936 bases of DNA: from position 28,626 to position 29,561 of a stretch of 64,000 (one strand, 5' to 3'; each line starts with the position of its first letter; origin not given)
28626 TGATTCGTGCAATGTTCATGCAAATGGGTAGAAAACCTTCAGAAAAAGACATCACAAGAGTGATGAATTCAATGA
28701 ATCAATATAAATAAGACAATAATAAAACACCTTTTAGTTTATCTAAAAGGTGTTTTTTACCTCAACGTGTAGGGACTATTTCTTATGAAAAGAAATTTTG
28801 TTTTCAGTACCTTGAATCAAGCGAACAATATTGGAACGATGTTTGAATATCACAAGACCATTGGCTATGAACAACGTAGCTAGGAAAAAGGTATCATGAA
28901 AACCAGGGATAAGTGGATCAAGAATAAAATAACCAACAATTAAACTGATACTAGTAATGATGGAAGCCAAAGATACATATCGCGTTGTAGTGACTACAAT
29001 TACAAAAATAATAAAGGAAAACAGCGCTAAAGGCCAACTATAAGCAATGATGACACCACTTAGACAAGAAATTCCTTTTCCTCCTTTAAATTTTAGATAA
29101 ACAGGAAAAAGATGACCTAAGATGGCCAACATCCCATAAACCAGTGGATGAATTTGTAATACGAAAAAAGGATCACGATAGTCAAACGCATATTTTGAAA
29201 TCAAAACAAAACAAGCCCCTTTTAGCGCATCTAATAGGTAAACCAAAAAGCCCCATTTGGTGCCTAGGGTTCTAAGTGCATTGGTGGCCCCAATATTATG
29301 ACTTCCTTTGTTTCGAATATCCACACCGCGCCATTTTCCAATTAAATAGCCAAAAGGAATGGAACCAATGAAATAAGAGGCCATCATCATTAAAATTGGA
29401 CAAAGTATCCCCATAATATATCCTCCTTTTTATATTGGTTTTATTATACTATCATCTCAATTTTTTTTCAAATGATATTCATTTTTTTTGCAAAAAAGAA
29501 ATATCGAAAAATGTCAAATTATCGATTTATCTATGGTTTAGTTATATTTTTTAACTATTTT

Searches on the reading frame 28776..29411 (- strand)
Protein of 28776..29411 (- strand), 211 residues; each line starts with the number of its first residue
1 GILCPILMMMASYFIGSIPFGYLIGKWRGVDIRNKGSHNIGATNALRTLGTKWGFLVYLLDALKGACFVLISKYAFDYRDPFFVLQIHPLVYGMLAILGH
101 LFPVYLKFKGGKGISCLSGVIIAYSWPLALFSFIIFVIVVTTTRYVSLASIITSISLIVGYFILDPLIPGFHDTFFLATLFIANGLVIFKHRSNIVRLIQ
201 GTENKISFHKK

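Call 15: search_protein_families(library=pfam, proteins=[window:28776-29411:-], max_evalue=0.00001)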
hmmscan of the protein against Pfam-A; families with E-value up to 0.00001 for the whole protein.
window:28776-29411:- (211 aa): 1 family
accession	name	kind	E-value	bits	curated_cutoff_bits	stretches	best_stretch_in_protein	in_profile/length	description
PF02660.20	G3P_acyltransf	-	6.2e-53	179.7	24.1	1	12-198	2-164/164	Glycerol-3-phosphate acyltransferase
